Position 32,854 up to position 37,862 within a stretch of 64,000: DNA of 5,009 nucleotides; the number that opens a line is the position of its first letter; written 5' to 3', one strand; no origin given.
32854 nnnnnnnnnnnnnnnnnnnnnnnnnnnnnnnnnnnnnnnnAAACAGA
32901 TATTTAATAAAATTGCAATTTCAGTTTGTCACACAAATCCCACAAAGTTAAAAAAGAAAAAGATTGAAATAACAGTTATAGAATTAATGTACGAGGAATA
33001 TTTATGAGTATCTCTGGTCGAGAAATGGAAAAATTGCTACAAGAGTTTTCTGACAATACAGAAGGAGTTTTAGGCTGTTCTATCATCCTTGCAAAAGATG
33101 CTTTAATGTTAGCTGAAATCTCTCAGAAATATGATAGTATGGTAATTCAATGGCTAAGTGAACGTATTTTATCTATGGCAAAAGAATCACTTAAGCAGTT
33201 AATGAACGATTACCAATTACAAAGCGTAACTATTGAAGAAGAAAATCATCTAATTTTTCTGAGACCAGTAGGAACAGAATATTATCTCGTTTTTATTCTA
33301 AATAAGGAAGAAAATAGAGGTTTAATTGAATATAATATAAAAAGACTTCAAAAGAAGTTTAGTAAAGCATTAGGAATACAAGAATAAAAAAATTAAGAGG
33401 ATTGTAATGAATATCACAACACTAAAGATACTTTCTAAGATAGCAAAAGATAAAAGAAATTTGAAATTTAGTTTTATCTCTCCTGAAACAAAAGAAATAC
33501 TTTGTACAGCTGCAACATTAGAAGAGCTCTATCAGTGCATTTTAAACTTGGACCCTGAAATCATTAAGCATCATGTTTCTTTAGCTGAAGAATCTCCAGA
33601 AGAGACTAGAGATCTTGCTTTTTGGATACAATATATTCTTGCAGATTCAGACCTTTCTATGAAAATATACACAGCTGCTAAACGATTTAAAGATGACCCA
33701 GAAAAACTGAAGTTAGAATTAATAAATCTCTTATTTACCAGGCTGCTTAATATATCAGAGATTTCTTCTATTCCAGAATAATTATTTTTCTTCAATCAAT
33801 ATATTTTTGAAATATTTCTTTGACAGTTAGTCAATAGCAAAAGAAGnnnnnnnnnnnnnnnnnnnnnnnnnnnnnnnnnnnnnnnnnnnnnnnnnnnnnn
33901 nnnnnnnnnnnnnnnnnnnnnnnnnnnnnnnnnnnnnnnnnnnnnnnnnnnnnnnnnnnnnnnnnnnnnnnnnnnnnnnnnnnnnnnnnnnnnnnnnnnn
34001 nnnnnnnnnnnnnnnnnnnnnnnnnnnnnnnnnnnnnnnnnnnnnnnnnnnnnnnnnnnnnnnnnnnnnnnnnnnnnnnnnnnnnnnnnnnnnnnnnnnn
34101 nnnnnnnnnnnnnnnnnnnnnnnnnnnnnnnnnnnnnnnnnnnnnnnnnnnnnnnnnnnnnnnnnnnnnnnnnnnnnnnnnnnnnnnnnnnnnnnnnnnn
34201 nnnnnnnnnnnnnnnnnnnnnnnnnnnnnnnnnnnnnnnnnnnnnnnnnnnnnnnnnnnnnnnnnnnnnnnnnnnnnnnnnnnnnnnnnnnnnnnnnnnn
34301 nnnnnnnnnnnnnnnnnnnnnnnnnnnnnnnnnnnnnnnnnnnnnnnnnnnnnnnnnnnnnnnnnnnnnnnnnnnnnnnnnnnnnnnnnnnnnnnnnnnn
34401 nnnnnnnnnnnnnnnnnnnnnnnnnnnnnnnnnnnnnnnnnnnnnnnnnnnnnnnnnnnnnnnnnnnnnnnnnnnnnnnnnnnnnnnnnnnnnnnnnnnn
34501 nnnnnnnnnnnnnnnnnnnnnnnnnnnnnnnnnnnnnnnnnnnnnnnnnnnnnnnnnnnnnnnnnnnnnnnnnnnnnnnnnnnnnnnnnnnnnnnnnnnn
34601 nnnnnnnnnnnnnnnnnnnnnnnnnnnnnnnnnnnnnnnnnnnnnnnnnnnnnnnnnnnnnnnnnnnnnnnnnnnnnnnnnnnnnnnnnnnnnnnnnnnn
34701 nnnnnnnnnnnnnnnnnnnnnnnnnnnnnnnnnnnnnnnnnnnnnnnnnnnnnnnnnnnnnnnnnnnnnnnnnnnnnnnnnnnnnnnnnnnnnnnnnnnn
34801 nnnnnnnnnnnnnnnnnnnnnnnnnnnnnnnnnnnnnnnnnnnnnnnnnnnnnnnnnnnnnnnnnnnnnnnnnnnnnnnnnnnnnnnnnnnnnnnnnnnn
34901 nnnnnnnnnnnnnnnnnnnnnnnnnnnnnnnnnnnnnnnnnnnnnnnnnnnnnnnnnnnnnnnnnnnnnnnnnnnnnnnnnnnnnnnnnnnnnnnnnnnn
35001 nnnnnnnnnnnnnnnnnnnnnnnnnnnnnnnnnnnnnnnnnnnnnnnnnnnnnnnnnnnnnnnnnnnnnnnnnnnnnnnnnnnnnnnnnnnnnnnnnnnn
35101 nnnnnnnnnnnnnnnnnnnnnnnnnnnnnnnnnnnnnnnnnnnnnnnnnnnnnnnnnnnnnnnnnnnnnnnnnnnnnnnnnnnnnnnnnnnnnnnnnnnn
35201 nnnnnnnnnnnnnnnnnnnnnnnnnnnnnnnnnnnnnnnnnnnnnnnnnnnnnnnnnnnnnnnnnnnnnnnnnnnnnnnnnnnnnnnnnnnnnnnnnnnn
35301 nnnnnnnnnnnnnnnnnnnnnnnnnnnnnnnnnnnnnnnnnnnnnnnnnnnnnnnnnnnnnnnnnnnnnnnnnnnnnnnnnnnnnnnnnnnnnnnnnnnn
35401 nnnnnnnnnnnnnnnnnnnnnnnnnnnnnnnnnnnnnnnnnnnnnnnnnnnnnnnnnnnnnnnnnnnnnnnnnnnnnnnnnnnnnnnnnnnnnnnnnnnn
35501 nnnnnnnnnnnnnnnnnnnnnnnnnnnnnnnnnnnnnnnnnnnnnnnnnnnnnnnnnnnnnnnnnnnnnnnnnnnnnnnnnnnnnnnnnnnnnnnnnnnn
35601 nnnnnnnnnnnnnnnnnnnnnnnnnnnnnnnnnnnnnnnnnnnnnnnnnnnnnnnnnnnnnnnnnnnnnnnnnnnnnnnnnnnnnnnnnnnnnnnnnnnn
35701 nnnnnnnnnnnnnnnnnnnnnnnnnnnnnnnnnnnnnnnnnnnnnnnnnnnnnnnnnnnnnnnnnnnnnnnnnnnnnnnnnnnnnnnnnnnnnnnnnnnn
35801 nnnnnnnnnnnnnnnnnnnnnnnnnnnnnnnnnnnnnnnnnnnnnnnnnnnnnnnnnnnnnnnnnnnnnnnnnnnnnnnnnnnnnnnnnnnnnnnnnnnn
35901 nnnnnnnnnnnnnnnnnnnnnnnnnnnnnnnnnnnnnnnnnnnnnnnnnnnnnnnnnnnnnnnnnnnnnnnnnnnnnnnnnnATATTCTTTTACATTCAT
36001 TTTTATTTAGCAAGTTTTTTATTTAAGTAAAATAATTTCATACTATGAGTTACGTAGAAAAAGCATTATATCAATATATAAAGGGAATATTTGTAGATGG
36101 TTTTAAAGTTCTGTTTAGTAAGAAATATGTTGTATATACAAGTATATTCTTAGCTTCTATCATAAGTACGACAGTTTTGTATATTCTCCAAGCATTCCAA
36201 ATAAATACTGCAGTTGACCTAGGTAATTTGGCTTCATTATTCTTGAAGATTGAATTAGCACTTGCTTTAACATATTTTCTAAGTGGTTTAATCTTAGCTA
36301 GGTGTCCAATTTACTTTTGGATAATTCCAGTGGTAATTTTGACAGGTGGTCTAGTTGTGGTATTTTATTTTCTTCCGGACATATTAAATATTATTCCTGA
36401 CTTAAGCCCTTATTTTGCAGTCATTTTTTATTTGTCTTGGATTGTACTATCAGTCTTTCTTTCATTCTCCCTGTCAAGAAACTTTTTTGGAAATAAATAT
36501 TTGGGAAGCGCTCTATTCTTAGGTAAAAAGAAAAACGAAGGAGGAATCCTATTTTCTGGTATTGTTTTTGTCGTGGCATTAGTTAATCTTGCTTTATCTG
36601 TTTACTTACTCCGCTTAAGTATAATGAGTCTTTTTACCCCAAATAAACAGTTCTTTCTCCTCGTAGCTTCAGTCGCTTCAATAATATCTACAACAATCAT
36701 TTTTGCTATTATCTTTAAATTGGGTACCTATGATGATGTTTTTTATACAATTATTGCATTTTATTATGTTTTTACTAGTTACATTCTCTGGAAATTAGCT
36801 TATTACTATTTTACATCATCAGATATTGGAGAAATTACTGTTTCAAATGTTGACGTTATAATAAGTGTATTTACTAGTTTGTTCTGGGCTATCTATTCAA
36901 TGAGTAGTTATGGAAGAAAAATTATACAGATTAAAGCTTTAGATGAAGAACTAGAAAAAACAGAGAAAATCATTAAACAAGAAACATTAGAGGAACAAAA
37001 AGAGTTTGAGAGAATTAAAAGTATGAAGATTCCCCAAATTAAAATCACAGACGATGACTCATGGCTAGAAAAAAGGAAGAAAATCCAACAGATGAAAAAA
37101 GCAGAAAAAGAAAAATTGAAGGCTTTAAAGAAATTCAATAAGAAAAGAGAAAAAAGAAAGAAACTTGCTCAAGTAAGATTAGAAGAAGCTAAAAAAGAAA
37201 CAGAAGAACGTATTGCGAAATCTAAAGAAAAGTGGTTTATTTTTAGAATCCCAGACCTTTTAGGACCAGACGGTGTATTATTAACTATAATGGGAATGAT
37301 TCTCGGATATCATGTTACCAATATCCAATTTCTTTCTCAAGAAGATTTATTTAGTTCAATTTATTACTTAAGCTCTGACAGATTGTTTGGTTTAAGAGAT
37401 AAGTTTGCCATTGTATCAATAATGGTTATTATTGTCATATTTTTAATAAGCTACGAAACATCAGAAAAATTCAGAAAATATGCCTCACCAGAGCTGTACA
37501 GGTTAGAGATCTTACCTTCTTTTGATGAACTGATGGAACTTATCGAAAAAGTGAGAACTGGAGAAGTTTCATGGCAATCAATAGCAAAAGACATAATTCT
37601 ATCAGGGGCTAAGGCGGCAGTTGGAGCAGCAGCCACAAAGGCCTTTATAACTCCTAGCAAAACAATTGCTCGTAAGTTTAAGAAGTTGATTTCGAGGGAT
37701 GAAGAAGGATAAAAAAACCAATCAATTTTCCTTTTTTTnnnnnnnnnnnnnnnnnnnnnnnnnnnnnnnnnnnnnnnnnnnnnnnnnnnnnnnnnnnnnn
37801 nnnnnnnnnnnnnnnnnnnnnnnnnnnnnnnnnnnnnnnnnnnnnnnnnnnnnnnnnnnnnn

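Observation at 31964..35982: Roadblock/longin-domain gene cluster adjacent to a RecJ-like nuclease carrying a DnaJ-type zinc finger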

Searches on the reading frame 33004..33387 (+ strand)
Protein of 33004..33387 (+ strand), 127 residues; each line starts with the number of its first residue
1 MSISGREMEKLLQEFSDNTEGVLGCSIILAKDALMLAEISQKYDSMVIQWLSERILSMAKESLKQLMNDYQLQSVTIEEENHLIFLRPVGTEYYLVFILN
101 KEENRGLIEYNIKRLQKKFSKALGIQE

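Call 3: search_protein_families(library=pfam, proteins=[window:33004-33387:+], max_evalue=1)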
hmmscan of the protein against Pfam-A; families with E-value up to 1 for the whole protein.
window:33004-33387:+ (127 aa): 3 families
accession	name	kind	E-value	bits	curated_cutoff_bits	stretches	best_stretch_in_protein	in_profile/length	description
PF03259.23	Robl_LC7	-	0.00078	19.6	23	1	10-96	3-88/91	Roadblock/LC7 domain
PF18681.6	DUF5634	-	0.0022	18.8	30.4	1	53-105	5-51/98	Family of unknown function (DUF5634)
PF05889.19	SepSecS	-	0.04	13.1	21.1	0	56-123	235-302/389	O-phosphoseryl-tRNA(Sec) selenium transferase, SepSecS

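Call 4: search_protein_families(library=ncbifam, proteins=[window:33004-33387:+], max_evalue=1)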
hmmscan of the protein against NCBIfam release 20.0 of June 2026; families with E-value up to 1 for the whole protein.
window:33004-33387:+ (127 aa): 0 families

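Call 30: search_solved_structures(query=A2, max_evalue=10)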
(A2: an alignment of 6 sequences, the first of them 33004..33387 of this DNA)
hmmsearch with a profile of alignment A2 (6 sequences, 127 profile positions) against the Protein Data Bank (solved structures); distinct sequences matched with E-value up to 10: 8.
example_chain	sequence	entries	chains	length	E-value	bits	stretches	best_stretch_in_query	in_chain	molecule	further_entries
9jue_D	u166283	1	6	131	0.00036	23.3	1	10-123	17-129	Roadblock/LC7 domain protein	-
7f8m_A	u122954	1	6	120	0.007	19.1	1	1-122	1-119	Robl_LC7 domain-containing protein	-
3ksr_A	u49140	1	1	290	0.11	15.3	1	24-75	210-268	Putative serine hydrolase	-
8fw5_E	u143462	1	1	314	0.35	13.7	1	75-122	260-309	GTP-binding protein Gtr2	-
7ct3_A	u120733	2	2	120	0.47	13.2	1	16-107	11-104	Mutual gliding motility protein C (MglC) | Mutual gliding motility protein C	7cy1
6aei_A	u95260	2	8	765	1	12.1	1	77-120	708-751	Short transient receptor potential channel 5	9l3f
9v6j_A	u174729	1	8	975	2.1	11.1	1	77-120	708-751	Short transient receptor potential channel 5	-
9k4i_A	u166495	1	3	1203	2.6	10.8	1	77-120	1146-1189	Maltose/maltodextrin-binding periplasmic protein,Short transient receptor potential channe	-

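Call 32: search_protein_families(library=pfam, alignment_id=A2, max_evalue=0.1)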
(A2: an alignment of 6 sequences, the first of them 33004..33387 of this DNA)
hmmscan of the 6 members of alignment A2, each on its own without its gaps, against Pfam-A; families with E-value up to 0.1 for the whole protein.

A. member 1, window:33004-33387:+ (127 aa): 3 families
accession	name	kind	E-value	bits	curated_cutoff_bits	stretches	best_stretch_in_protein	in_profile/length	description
PF03259.23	Robl_LC7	-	0.00078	19.6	23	1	10-96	3-88/91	Roadblock/LC7 domain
PF18681.6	DUF5634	-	0.0022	18.8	30.4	1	53-105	5-51/98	Family of unknown function (DUF5634)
PF05889.19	SepSecS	-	0.04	13.1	21.1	0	56-123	235-302/389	O-phosphoseryl-tRNA(Sec) selenium transferase, SepSecS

B. families by the number of members that match (of 6 scanned): 3 families
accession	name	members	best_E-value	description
PF03259.23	Robl_LC7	4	0.00029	Roadblock/LC7 domain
PF05889.19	SepSecS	3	0.0093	O-phosphoseryl-tRNA(Sec) selenium transferase, SepSecS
PF18681.6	DUF5634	2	0.0022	Family of unknown function (DUF5634)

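Call 39: find_related_loci(query=A2, collection=metagenome_contigs, flank=10000)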
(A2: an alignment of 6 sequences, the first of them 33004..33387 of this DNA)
Query A2 (127 aa) in metagenome_contigs; peptide patterns used: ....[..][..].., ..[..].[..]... (x = any residue, [..] = any of these).
350 stretches matched a pattern; 12 encode a relative of the query (tblastn E <= 1e-3); 12 distinct loci.
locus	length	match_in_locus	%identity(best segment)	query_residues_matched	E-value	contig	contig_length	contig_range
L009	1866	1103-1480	94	1-126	9e-80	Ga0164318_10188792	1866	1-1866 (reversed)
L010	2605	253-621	69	1-123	1e-56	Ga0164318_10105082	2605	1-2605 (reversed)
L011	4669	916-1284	65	1-123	1e-53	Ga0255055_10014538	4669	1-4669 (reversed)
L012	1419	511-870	68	1-120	7e-55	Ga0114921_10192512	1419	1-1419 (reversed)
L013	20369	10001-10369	64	1-123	4e-53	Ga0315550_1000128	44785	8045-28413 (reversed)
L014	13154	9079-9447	63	1-123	1e-52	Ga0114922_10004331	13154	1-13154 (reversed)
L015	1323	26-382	66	1-119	9e-55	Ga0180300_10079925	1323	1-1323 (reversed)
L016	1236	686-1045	64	1-120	2e-54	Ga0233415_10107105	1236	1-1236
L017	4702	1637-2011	60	1-125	8e-51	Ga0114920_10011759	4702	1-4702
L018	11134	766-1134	61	1-123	1e-50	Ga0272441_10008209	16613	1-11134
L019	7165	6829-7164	66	1-112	2e-49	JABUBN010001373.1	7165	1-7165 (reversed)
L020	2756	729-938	66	1-70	9e-29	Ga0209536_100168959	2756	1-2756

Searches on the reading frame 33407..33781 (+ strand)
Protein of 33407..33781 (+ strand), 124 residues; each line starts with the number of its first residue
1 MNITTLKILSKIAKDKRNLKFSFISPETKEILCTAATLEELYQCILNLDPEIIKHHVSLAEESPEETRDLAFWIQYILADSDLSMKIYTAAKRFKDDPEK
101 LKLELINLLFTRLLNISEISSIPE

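Call 3: search_protein_families(library=pfam, proteins=[window:33407-33781:+], max_evalue=1)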
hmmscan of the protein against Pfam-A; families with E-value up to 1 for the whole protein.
window:33407-33781:+ (124 aa): 2 families
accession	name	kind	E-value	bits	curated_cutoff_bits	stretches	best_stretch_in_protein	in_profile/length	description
PF19027.5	DUF5752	-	2.8e-06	27.3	23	1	34-118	19-108/208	Family of unknown function (DUF5752)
PF04965.19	GPW_gp25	-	0.089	13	27.2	1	39-80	50-93/96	Baseplate wedge protein gp25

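Call 4: search_protein_families(library=ncbifam, proteins=[window:33407-33781:+], max_evalue=1)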
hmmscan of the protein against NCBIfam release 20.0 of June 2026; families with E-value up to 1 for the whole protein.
window:33407-33781:+ (124 aa): 0 families

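Call 20: find_homologous_proteins(query=window:33407-33781:+, max_evalue=0.001)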
Query window:33407-33781:+ (124 aa): 8 proteins with E <= 0.001 among 16 candidates.
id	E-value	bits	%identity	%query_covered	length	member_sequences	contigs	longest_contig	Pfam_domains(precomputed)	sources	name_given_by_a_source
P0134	2.6e-67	242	94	100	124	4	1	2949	-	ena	-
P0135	4.5e-51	190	70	100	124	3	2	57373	PF19027.6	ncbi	ncbi:MAG: DUF5752 family protein [Candidatus Heimdallarchaeaceae archaeon]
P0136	9.7e-49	182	70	100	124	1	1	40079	PF19027.6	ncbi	-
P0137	1.0e-39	153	58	100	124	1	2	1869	-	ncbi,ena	-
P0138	7.9e-37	144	55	100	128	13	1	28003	-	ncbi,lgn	ncbi:hypothetical protein ES705_18323 [subsurface metagenome]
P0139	4.7e-35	138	54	100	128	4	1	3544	-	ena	-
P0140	1.1e-32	131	56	86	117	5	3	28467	-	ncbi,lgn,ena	-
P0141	5.1e-32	128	51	100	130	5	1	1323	-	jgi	-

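Call 31: search_solved_structures(query=A3, max_evalue=10)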
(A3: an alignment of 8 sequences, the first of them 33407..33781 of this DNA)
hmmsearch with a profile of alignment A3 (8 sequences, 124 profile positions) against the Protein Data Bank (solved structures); distinct sequences matched with E-value up to 10: 2.
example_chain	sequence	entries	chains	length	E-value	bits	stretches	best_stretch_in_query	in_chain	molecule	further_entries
8xgq_B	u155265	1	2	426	0.16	15.1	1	15-70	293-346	LtpM1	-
8iu7_A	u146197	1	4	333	0.57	13.4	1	36-78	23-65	Bifunctional oligoribonuclease and PAP phosphatase NrnA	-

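Call 46: predict_structure(alignment_id=A3)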
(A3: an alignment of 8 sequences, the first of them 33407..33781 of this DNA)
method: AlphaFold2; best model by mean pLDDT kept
length: 124 residues; sequences in the alignment: 8
mean_pLDDT: 78.4   pTM: 0.73
mean pLDDT of the five models: 78.4, 78.2, 78.0, 77.7, 77.1
residues with pLDDT >= 90: 46; 70-90: 41; 50-70: 22; < 50: 15
segments of 3 or more residues with pLDDT < 50: 1-3, 60-63, 120-124
pLDDT, mean of each block of 10 residues (from residue 1): 51 57 87 91 95 80 61 85 91 92 95 72 41
secondary structure, 60 per line:
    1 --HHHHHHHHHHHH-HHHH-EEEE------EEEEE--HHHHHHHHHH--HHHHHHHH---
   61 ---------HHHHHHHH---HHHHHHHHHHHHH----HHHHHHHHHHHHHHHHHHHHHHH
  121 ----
elements in order: H3-14 H16-19 E21-24 E31-35 H38-47 H50-57 H70-77 H81-93 H98-120

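Call 53: search_solved_structures(query=window:33407-33781:+, max_evalue=10, show_alignments=1)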
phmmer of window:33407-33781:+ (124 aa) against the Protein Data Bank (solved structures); distinct sequences matched with E-value up to 10: 6.
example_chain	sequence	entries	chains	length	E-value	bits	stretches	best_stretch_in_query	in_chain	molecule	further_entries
4cso_A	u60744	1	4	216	0.0032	21.1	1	35-109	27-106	ORFY PROTEIN, TRANSCRIPTION FACTOR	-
6j0y_C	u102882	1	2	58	0.26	15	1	39-83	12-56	Peptide from Structure-specific endonuclease subunit SLX4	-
8y4u_A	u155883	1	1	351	0.75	13.5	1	63-108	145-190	Fe(II)/2-oxoglutarate-dependent oxygenase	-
8s7b_A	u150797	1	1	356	0.76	13.4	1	63-108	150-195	Fe(II)/2-oxoglutarate-dependent oxygenase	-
8etn_A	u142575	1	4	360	0.93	13.2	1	63-107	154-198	Tri-Ketone Dioxygenase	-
6n34_A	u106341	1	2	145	1.3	12.7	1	33-100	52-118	Influenza virus NS1A-binding protein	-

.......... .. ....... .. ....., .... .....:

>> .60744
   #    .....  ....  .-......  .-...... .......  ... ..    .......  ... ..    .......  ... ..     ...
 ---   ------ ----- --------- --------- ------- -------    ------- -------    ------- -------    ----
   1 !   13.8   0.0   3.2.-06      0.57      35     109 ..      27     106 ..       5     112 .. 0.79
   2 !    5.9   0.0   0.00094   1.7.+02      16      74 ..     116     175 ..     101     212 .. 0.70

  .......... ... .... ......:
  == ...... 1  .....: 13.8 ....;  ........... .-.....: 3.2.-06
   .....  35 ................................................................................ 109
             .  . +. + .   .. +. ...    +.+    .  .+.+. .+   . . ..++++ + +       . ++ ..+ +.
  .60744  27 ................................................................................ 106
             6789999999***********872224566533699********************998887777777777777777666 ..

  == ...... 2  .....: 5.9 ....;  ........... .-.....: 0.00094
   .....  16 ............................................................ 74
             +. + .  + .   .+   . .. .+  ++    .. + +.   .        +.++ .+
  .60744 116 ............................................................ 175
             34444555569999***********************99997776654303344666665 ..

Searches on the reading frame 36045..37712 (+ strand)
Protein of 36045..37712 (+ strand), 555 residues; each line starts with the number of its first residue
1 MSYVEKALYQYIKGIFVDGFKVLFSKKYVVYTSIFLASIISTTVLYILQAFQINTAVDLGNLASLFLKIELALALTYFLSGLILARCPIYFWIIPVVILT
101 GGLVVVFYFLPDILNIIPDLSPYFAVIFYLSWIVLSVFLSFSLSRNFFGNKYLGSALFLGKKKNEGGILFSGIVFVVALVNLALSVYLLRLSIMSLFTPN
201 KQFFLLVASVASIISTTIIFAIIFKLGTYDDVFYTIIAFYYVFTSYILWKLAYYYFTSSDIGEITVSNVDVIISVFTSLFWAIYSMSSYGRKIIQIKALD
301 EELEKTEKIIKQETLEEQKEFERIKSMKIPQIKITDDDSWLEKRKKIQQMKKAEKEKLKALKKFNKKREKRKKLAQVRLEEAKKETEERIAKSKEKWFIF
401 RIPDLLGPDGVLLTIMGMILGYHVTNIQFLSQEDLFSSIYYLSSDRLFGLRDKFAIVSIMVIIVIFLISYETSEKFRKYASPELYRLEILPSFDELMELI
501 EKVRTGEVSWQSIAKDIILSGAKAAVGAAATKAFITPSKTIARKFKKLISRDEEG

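Call 3: search_protein_families(library=pfam, proteins=[window:36045-37712:+], max_evalue=1)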
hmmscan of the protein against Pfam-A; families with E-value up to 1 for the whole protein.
window:36045-37712:+ (555 aa): 1 family
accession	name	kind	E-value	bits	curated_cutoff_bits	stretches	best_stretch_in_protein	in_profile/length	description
PF14839.11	DOR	-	0.3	11.4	25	1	285-373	107-200/215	DOR family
